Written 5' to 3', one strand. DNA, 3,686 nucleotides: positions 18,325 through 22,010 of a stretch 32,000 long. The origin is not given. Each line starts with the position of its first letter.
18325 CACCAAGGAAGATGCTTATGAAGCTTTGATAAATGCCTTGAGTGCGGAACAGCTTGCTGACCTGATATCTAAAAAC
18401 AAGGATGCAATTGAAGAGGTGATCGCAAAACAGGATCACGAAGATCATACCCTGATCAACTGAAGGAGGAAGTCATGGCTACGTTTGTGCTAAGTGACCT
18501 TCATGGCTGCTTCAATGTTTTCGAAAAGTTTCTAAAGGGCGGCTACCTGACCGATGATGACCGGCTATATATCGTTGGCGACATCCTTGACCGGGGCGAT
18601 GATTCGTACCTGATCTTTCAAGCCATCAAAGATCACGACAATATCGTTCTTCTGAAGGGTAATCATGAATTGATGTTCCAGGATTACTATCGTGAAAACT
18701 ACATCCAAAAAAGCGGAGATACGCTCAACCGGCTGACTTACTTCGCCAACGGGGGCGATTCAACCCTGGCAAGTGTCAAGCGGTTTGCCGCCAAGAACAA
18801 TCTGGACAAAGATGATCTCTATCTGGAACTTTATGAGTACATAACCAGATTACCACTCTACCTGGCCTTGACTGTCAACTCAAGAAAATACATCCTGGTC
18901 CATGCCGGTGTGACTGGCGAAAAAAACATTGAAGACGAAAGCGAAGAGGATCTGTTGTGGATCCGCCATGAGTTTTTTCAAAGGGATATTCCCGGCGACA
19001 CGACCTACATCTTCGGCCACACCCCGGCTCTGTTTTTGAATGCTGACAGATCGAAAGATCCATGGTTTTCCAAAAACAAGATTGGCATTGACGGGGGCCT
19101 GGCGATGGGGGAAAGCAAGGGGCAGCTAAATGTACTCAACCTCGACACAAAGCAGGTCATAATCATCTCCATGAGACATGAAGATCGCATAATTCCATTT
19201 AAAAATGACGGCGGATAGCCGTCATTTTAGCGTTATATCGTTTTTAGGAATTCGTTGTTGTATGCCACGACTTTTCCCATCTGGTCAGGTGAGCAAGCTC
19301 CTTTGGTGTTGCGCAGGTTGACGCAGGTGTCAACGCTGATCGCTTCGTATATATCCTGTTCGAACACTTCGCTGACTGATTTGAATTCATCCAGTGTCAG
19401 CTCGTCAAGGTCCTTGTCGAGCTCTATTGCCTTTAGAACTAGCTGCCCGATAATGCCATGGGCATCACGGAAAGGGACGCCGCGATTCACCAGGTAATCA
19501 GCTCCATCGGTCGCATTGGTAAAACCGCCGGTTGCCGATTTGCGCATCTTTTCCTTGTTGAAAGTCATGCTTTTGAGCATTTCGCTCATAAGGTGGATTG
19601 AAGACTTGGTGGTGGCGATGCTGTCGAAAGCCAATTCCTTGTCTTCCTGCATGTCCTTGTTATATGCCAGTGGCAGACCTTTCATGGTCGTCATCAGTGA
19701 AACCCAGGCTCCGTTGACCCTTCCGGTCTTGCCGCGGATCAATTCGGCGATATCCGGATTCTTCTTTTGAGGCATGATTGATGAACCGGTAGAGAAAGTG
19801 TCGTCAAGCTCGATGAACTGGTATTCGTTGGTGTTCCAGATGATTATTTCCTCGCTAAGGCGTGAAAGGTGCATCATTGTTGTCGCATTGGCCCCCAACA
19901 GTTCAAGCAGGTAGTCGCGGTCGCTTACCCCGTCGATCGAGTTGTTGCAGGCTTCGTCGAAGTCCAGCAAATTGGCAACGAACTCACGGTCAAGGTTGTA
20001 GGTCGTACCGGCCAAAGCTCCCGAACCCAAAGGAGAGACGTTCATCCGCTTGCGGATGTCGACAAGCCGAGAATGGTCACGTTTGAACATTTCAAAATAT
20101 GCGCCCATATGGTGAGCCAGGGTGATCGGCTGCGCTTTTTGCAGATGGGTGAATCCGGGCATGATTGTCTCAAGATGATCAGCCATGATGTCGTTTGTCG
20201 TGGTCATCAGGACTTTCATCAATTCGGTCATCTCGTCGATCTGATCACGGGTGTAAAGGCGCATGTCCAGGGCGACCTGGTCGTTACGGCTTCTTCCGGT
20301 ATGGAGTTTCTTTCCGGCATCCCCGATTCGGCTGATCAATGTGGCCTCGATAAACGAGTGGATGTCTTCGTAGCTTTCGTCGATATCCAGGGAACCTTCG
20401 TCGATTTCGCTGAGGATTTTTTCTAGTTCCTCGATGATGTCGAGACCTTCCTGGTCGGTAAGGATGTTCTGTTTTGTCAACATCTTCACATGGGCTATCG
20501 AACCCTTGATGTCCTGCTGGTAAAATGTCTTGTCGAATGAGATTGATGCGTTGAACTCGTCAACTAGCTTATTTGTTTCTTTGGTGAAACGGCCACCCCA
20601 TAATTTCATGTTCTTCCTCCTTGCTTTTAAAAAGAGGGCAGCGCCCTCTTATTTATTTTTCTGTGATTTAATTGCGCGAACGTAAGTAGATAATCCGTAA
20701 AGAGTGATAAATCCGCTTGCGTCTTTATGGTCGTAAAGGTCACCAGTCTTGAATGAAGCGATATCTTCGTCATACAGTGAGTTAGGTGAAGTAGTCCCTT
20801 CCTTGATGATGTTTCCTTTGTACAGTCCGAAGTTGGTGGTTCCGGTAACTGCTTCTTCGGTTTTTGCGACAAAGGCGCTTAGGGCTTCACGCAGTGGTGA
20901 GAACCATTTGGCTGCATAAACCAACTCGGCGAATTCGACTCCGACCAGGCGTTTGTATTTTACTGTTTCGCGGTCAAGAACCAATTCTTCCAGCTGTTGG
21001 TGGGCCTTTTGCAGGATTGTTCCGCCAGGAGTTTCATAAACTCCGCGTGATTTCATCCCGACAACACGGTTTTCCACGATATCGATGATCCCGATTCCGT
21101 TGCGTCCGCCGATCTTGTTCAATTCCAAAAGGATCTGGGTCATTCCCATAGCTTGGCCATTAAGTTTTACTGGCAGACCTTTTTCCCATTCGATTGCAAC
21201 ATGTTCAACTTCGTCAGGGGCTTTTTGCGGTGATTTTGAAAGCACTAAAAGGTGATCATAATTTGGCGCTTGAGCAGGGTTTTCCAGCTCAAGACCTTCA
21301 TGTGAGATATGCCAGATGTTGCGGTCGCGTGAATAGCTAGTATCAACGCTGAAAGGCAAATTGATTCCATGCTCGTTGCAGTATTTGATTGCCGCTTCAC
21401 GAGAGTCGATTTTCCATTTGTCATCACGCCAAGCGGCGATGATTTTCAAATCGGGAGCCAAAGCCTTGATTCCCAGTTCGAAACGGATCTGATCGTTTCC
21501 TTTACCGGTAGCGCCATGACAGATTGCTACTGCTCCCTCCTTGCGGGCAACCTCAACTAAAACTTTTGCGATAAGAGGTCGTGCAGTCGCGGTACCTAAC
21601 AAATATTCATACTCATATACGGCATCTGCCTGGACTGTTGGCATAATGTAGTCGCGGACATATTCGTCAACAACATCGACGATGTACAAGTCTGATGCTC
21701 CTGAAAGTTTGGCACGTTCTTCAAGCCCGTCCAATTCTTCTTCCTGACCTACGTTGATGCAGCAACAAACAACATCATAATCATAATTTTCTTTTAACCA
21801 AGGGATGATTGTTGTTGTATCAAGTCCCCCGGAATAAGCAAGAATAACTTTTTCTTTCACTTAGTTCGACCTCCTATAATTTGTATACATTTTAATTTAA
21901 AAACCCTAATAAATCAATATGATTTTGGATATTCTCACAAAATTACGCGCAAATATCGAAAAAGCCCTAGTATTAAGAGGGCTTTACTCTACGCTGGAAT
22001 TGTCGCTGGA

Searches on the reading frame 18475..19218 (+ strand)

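Call 12: search_protein_families(library=pfam, proteins=[window:18475-19218:+], max_evalue=0.001)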
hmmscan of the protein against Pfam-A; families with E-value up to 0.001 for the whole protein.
window:18475-19218:+ (247 aa): 2 families
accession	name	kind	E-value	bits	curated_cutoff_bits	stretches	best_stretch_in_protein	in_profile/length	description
PF00149.33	Metallophos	-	2e-12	48.4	21.5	1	4-199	4-167/191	Calcineurin-like phosphoesterase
PF06874.16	FBPase_2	-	0.00015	20.7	27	1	29-67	185-223/639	Firmicute fructose-1,6-bisphosphatase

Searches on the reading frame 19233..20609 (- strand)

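Call 12: search_protein_families(library=pfam, proteins=[window:19233-20609:-], max_evalue=0.001)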
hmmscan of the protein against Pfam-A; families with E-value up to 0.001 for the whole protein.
window:19233-20609:- (458 aa): 2 families
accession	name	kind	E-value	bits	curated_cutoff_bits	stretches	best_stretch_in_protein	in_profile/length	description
PF00206.25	Lyase_1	-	9.1e-75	252.4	27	1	6-300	1-312/312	Lyase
PF14698.11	ASL_C2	-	4.9e-27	94.6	27.3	1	363-431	1-69/69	Argininosuccinate lyase C-terminal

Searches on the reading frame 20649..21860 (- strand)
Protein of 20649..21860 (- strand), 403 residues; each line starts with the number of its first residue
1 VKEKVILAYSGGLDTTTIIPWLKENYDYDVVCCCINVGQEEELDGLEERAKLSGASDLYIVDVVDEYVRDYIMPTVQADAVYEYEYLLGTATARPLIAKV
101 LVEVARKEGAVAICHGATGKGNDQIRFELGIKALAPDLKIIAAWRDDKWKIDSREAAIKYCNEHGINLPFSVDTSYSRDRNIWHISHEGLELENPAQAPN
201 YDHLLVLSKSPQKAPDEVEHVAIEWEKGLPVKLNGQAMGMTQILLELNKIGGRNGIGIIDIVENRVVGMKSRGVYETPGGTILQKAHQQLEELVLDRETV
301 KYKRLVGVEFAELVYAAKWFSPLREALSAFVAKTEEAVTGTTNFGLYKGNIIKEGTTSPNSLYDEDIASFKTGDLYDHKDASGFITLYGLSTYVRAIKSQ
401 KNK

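Call 13: search_protein_families(library=pfam, proteins=[window:20649-21860:-], max_evalue=0.001)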
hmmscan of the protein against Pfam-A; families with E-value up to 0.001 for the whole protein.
window:20649-21860:- (403 aa): 2 families
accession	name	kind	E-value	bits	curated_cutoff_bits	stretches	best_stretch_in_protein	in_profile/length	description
PF20979.2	Arginosuc_syn_C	-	9.2e-75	251.4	27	1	176-392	1-216/219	Arginosuccinate synthase C-terminal domain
PF00764.25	Arginosuc_synth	-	2.4e-63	213.4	27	1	4-166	1-161/162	Arginosuccinate synthase N-terminal HUP domain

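Call 63: list_cluster_members(proteins=[window:20649-21860:-, window:4330-5262:+, window:22855-24801:-, window:25933-26238:+, window:10324-11409:+])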
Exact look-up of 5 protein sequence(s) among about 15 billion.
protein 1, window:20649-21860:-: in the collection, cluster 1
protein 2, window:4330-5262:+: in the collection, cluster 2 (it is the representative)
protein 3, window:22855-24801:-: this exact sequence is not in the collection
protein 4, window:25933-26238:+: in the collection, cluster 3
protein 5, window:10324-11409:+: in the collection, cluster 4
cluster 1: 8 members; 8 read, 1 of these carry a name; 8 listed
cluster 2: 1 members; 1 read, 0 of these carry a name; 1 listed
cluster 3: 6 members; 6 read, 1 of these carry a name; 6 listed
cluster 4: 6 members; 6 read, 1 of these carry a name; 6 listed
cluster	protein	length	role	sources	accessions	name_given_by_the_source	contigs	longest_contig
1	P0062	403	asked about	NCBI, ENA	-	-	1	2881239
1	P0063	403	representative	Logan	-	-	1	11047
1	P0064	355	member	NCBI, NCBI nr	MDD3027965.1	MAG: argininosuccinate synthase, partial [Erysipelotrichaceae bacterium] | argininosuccinate synthase [Erysipelotrichaceae bacterium]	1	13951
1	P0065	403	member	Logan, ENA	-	-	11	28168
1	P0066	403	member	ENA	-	-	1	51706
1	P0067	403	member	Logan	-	-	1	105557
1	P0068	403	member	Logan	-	-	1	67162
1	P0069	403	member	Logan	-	-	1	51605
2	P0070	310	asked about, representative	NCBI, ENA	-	-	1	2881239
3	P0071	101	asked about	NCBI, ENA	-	-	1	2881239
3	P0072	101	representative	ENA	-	-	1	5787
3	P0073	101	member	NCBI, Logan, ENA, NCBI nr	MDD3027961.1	MAG: thioredoxin [Erysipelotrichaceae bacterium] | thioredoxin [Erysipelotrichaceae bacterium]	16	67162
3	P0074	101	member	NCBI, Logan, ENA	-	-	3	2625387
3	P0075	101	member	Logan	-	-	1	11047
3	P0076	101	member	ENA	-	-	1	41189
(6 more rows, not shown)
